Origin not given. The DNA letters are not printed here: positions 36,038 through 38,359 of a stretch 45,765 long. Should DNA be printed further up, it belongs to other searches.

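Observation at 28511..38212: A 3233-aa, apparently non-repetitive giant exoprotein is the terminal gene of the operon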

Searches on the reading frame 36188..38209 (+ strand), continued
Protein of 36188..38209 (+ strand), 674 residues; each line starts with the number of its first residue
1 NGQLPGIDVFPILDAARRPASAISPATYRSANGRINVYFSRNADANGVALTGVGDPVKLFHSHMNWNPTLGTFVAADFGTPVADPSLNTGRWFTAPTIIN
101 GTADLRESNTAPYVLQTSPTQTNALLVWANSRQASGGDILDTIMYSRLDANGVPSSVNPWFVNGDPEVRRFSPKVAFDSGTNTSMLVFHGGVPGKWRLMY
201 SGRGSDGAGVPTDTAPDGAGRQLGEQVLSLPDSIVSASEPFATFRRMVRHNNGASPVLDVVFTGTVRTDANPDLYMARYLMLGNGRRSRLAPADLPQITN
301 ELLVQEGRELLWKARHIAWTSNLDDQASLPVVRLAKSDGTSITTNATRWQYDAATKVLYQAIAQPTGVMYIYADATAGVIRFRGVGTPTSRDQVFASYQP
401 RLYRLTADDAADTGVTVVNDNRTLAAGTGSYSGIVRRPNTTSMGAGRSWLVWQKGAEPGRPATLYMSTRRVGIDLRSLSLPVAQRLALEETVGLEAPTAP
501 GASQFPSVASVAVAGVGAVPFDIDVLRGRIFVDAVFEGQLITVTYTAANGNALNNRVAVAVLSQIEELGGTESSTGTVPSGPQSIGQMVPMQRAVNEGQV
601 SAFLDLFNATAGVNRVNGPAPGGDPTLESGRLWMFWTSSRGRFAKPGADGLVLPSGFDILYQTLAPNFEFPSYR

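Call 109: search_protein_families(library=pfam, proteins=[L010:18335-18997:+, L010:19049-19795:+, L010:19820-20605:+, L010:20652-21323:+, L010:22492-23064:+, L011:19590-20408:+, L011:20422-21297:+, L011:21333-22100:+, L011:22242-22961:+, L011:23312-25051:+], max_evalue=0.1)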
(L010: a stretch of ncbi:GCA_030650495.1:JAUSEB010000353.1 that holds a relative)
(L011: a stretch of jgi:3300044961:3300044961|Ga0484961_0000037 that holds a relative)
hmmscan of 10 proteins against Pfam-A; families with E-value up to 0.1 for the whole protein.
L010:18335-18997:+ (220 aa): 1 family
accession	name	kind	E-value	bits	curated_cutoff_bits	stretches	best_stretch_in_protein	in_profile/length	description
PF05137.18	PilN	-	0.0017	18.8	22.8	1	100-158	2-59/78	Fimbrial assembly protein (PilN)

L010:19049-19795:+ (248 aa): 2 families
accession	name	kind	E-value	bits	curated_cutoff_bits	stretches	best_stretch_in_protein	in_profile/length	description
PF04350.18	PilO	-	0.087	13.4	22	0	134-196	78-143/145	Pilus assembly protein, PilO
PF04612.17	T2SSM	-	0.092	13.4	27.8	0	11-50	18-57/160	Type II secretion system (T2SS), protein M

L010:19820-20605:+ (261 aa): 1 family
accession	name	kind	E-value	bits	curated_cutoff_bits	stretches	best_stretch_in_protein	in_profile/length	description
PF16537.11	T2SSB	-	0.04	14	28.4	1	187-216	27-55/60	Type II secretion system protein B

L010:20652-21323:+ (223 aa): 1 family
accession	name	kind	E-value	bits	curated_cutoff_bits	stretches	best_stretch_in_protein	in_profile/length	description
PF07660.19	STN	-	1.2e-05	25.4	28.4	0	67-104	15-52/52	Secretin and TonB N terminus short domain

L010:22492-23064:+ (190 aa): 1 family
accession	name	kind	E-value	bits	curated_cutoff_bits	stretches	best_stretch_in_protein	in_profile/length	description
PF00263.26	Secretin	-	7.8e-41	139.9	27.5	1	10-176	5-168/169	Bacterial type II and III secretion system protein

L011:19590-20408:+ (272 aa): 0 families

L011:20422-21297:+ (291 aa): 1 family
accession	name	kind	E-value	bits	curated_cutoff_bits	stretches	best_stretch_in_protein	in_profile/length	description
PF04612.17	T2SSM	-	0.0061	17.2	27.8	1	11-70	18-77/160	Type II secretion system (T2SS), protein M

L011:21333-22100:+ (255 aa): 1 family
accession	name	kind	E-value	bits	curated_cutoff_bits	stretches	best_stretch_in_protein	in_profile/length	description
PF19650.4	DUF6153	-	0.016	16.4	27.7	1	10-128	2-116/116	Family of unknown function (DUF6153)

L011:22242-22961:+ (239 aa): 3 families
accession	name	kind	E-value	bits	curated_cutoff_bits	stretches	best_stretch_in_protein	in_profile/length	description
PF07660.19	STN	-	3.3e-06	27.2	28.4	1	57-102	6-50/52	Secretin and TonB N terminus short domain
PF21305.2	type_II_gspD_N0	-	0.015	15.6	27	1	32-66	1-35/71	GspD-like, N0 domain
PF16344.10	FecR_C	-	0.051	14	24.4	0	17-56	24-63/70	FecR, C-terminal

L011:23312-25051:+ (579 aa): 4 families
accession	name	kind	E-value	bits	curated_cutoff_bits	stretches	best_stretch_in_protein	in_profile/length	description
PF00263.26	Secretin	-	7.6e-32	110.7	27.5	1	392-558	4-169/169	Bacterial type II and III secretion system protein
PF03958.22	Secretin_N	-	7.9e-07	29.6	28.2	1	134-333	1-69/69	Bacterial type II/III secretion system short domain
PF07660.19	STN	-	3e-05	24.2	28.4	1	60-102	8-52/52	Secretin and TonB N terminus short domain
PF16344.10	FecR_C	-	0.0031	18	24.4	1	38-99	8-70/70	FecR, C-terminal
